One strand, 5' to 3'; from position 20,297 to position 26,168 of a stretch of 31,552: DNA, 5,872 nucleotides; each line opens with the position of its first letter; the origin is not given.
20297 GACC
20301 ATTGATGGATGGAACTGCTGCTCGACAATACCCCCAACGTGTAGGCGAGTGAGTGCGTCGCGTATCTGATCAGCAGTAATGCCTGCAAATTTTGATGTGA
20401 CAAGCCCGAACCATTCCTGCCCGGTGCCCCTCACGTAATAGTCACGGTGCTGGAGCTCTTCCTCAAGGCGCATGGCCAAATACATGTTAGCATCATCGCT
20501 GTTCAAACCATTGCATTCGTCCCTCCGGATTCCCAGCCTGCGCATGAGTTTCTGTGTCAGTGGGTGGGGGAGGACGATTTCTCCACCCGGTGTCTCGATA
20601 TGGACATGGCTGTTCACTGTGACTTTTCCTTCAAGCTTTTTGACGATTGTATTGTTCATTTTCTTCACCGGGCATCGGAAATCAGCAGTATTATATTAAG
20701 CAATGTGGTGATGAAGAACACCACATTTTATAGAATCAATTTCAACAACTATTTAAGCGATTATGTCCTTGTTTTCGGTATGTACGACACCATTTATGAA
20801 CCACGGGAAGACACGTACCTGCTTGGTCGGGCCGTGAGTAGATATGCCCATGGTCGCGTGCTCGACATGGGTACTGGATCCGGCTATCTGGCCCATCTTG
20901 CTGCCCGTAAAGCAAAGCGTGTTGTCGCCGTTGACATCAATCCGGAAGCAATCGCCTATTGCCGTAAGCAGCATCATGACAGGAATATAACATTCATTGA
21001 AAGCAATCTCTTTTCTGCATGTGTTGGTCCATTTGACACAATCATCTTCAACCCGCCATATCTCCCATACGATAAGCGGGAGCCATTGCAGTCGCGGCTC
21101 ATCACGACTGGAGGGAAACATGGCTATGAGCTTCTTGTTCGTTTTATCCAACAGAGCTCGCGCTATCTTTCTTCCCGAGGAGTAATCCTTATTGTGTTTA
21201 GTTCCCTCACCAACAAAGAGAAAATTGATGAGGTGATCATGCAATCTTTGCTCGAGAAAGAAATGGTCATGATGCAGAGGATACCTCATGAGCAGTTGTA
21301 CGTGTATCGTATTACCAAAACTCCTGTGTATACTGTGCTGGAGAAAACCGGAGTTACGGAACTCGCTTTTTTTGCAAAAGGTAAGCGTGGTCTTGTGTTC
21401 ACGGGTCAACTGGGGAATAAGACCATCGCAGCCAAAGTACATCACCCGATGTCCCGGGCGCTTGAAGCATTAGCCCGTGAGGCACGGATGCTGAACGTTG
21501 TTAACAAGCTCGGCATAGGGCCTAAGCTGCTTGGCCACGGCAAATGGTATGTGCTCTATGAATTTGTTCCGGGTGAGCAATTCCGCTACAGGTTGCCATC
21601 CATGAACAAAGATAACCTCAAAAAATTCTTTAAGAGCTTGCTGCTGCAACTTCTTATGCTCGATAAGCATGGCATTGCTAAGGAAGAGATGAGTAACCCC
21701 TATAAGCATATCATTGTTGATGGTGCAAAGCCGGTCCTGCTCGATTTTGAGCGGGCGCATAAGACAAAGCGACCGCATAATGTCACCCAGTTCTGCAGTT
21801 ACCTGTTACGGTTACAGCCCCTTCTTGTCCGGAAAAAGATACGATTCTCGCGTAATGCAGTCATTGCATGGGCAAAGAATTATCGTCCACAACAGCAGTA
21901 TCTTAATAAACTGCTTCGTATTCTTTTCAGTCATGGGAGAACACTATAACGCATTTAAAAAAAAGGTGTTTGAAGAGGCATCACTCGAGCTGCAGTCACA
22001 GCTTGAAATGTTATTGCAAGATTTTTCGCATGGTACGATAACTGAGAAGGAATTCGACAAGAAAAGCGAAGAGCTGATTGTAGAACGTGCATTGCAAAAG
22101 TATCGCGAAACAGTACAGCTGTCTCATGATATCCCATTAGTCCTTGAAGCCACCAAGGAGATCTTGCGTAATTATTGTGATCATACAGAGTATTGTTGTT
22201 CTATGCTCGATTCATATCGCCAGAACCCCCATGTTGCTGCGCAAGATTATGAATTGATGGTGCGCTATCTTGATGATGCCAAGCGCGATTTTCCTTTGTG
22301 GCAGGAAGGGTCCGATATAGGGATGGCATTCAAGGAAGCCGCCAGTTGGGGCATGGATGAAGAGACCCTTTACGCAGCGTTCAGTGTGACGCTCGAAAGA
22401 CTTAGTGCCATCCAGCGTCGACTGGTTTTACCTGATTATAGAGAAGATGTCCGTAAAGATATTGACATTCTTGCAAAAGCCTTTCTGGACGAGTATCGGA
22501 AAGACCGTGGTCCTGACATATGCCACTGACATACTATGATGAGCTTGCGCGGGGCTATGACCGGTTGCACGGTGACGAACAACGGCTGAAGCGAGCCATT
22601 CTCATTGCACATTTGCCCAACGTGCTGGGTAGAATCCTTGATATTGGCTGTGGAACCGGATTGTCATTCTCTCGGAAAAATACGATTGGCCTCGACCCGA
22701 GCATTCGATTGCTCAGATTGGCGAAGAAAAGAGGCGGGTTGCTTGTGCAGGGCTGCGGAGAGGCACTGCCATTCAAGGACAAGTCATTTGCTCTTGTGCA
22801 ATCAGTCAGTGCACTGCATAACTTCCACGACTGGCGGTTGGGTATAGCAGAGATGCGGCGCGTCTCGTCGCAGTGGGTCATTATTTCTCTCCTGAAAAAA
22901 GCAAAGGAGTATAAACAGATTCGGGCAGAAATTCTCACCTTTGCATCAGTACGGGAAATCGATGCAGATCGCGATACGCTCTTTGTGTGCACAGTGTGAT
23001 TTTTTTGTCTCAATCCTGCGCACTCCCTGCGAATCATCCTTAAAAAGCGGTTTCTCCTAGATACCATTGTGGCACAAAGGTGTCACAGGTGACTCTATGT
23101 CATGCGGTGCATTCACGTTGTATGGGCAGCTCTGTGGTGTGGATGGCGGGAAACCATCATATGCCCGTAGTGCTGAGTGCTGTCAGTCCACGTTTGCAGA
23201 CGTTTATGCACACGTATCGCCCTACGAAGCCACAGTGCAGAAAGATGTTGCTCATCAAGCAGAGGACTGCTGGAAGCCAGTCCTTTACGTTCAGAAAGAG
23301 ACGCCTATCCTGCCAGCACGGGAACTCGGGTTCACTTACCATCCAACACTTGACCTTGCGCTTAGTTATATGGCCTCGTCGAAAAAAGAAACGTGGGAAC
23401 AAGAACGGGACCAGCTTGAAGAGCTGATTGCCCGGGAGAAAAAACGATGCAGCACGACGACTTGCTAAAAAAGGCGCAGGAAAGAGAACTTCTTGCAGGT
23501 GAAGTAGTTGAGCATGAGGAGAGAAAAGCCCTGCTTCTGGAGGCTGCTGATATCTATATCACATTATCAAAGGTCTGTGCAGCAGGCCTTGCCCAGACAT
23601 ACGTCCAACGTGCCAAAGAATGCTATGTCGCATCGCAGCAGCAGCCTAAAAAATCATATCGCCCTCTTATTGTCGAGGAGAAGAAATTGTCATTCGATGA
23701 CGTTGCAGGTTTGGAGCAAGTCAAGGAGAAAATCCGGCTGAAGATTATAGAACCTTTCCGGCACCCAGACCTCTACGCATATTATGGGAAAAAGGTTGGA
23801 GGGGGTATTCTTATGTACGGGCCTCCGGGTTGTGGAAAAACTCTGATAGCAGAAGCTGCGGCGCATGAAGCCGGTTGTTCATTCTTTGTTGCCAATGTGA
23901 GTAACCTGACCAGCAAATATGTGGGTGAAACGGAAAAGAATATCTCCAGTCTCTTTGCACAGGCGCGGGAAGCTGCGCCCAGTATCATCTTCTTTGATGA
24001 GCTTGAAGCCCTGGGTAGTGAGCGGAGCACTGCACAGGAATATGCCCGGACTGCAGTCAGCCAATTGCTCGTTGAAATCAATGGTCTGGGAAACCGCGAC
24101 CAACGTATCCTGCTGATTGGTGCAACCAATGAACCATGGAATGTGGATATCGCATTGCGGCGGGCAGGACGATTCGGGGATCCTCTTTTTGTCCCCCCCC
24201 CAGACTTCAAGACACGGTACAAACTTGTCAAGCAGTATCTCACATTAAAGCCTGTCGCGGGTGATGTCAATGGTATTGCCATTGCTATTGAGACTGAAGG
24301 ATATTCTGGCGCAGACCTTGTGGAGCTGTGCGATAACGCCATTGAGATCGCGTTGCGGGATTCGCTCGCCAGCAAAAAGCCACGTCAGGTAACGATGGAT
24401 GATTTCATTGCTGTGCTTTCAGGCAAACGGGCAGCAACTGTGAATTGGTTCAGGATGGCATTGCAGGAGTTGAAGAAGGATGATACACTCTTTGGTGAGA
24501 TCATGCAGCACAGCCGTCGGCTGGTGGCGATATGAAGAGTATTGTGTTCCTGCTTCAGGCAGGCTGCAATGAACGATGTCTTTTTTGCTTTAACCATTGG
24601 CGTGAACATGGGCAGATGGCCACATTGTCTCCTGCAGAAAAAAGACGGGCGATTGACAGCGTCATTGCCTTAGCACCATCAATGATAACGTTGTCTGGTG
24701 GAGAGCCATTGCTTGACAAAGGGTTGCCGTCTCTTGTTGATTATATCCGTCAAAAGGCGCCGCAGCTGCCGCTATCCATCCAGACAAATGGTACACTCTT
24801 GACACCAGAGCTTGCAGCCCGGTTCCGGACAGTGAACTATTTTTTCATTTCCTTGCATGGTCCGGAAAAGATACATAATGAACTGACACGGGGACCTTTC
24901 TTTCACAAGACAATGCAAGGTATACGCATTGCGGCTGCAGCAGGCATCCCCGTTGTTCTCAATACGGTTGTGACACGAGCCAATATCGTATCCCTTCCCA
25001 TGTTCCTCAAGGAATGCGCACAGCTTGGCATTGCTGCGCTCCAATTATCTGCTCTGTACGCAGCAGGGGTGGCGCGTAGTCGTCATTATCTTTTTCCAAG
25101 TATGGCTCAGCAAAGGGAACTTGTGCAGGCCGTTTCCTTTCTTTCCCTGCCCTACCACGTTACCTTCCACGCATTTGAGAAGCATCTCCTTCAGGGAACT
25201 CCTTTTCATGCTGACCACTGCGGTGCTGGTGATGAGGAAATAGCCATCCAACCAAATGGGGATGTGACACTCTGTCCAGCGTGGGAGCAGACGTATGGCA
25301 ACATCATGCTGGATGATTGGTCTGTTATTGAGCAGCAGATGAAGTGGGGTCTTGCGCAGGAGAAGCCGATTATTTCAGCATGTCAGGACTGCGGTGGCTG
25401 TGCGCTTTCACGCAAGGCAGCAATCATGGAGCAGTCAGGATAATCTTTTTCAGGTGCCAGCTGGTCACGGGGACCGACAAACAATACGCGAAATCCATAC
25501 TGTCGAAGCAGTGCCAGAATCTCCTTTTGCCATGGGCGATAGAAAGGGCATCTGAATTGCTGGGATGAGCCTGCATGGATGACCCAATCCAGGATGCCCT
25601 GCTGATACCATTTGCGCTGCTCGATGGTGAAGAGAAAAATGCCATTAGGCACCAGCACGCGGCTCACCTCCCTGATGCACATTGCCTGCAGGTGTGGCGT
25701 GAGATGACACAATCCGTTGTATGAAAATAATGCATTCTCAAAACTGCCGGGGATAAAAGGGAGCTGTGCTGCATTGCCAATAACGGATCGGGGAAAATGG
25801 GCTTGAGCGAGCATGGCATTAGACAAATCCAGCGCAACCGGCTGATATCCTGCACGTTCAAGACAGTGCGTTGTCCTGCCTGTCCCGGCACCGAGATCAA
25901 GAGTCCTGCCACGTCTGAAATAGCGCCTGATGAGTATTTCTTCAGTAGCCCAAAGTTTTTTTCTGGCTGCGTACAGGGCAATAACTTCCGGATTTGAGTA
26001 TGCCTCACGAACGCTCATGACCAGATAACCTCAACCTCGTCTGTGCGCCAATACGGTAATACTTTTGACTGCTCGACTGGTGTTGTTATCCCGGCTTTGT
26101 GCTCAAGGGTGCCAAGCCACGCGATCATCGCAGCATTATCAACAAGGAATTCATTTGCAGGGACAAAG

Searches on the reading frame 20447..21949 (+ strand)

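Call 12: search_protein_families(library=ncbifam, proteins=[window:20447-21949:+], max_evalue=0.00001)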
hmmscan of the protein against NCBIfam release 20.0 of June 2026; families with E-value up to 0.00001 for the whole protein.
window:20447-21949:+ (500 aa): 12 families
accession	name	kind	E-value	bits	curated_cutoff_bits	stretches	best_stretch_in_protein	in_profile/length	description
NF011529.0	PRK14968.1-3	equivalog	7.6e-46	156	162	1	112-291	12-196/198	putative methyltransferase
NF011530.0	PRK14968.1-4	equivalog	9.8e-36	123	243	1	112-290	15-196/202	putative methyltransferase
TIGR00537.1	hemK_rel_arch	hypoth_equivalog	3.4e-34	118.1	87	1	116-288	1-177/179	HemK2/MTQ2 family protein methyltransferase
NF011527.0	PRK14968.1-1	equivalog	1.2e-31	110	242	1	112-291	10-191/192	putative methyltransferase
NF011528.0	PRK14968.1-2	equivalog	2.5e-22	79.4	171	1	112-291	16-197/205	putative methyltransferase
TIGR03534.1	RF_mod_PrmC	equivalog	5e-21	75.3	199.1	1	114-263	64-230/253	peptide chain release factor N(5)-glutamine methyltransferase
TIGR00536.1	hemK_fam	subfamily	4.4e-16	58.8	115.5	1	130-254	110-247/286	HemK family protein methyltransferase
TIGR03533.1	L3_gln_methyl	equivalog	2e-13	50.3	229.7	1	133-249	120-249/284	50S ribosomal protein L3 N(5)-glutamine methyltransferase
NF043040.1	corrin_prot_MT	hypoth_equivalog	2.3e-08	33.7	180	1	132-180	37-87/216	corrinoid protein-associated methyltransferase CpaM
NF007023.0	PRK09489.1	equivalog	2.6e-08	33.4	295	1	125-205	187-271/342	16S rRNA (guanine(1207)-N(2))-methyltransferase RsmC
TIGR02021.1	BchM-ChlM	equivalog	8.4e-07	28.6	158.9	1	137-200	57-123/218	magnesium protoporphyrin IX methyltransferase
TIGR03704.1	PrmC_rel_meth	equivalog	8.7e-07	28.6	248.8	1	118-267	65-231/251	putative protein N(5)-glutamine methyltransferase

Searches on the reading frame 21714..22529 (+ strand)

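Call 31: search_protein_families(library=pfam, proteins=[window:21714-22529:+], max_evalue=0.001)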
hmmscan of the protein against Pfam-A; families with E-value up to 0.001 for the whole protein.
window:21714-22529:+ (271 aa): 1 family
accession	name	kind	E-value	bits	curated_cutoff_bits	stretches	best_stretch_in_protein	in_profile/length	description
PF06464.16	DMAP_binding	-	0.00015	23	27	1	92-124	8-40/111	DMAP1-binding Domain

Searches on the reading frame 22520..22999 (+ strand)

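Call 31: search_protein_families(library=pfam, proteins=[window:22520-22999:+], max_evalue=0.001)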
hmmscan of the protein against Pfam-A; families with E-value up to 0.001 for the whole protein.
window:22520-22999:+ (159 aa): 3 families
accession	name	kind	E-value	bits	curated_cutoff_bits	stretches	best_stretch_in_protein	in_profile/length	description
PF08241.18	Methyltransf_11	-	1.3e-11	45.4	21.2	1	40-115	1-86/95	Methyltransferase domain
PF13649.12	Methyltransf_25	-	6.8e-10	40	27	1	39-115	1-92/97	Methyltransferase domain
PF13489.12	Methyltransf_23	-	0.00011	22.5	27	1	26-110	12-99/164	Methyltransferase domain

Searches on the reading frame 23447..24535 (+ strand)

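Call 12: search_protein_families(library=ncbifam, proteins=[window:23447-24535:+], max_evalue=0.00001)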
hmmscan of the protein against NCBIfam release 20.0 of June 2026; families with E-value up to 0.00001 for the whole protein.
window:23447-24535:+ (362 aa): 15 families
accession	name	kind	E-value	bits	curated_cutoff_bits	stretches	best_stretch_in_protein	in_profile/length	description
TIGR01241.2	FtsH_fam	equivalog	3e-56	191.4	600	1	39-320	114-395/598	ATP-dependent zinc metalloprotease FtsH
TIGR01243.1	CDC48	subfamily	4.7e-56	190.5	802.65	1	70-311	439-681/733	CDC48 family AAA ATPase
NF003069.1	PRK03992.1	subfamily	5.2e-54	183.8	500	1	75-322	122-367/379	proteasome-activating nucleotidase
NF041006.2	cell_div_CdvC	equivalog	2.5e-53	181.3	650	1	60-329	78-351/370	cell division protein CdvC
TIGR01242.2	TIGR01242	subfamily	8.6e-51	173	500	1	75-324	105-352/362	proteasome-activating nucleotidase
NF008004.0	PRK10733.1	equivalog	2.6e-44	151.3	1008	1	71-321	139-386/644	ATP-dependent zinc metalloprotease FtsH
NF047747.1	PrtsmActNtasePan2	equivalog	6.7e-42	144.1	700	1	75-320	142-385/397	proteasome-activating nucleotidase Pan2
NF047748.1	PrtsmActNtasePan1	equivalog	1.8e-39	136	750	1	77-320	140-382/405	proteasome-activating nucleotidase Pan1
TIGR03689.1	pup_AAA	equivalog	2.9e-39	135.2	504.75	1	58-272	155-386/512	proteasome ATPase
NF042959.1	IteA_antiphage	equivalog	3.6e-28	98.8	510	1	93-304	101-306/367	anti-phage ATPase IteA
TIGR03922.1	T7SS_EccA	equivalog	3.6e-10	39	466.65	1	79-226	271-422/557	type VII secretion AAA-ATPase EccA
NF003229.0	PRK04195.1-5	equivalog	2.4e-07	29.8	280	1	82-189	15-115/413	replication factor C large subunit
NF003745.1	PRK05342.1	equivalog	9.6e-07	28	359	1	120-191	111-188/418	ATP-dependent Clp protease ATP-binding subunit ClpX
TIGR00382.1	clpX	equivalog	1.9e-06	27.2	370.75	1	120-190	119-195/414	ATP-dependent protease ATP-binding subunit ClpX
NF003230.0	PRK04195.1-6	equivalog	7e-06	25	441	0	81-156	11-77/494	replication factor C large subunit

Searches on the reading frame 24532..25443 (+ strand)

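Call 31: search_protein_families(library=pfam, proteins=[window:24532-25443:+], max_evalue=0.001)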
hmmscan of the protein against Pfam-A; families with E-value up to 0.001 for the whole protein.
window:24532-25443:+ (303 aa): 3 families
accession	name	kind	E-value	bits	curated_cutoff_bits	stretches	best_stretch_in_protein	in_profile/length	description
PF04055.27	Radical_SAM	-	8.6e-24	85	29.5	1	9-147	4-150/166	Radical SAM superfamily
PF13353.11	Fer4_12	-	2.8e-07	31.3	22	1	6-89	9-93/137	4Fe-4S single cluster domain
PF13186.11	SPASM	-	0.00032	21.4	21.5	1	230-287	1-66/67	Iron-sulfur cluster-binding domain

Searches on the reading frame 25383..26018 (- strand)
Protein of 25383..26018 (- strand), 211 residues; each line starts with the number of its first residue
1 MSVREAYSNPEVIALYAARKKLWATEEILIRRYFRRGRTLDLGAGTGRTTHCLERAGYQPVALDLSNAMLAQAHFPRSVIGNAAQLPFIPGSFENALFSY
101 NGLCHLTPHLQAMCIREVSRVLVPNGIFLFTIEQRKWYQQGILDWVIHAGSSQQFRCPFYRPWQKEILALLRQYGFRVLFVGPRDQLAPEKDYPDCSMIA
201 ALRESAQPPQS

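Call 31: search_protein_families(library=pfam, proteins=[window:25383-26018:-], max_evalue=0.001)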
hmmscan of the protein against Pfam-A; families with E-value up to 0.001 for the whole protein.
window:25383-26018:- (211 aa): 5 families
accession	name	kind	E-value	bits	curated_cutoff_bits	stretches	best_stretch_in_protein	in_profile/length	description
PF08241.18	Methyltransf_11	-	2e-14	54.4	21.2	1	40-130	1-95/95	Methyltransferase domain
PF13649.12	Methyltransf_25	-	2.7e-12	47.6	27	1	40-126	2-97/97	Methyltransferase domain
PF08242.18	Methyltransf_12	-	9.6e-07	29.9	30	1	40-128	1-98/98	Methyltransferase domain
PF13489.12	Methyltransf_23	-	2.6e-05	24.4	27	1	34-179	21-162/164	Methyltransferase domain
PF13847.12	Methyltransf_31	-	4.1e-05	23.7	27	1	38-148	6-120/145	Methyltransferase domain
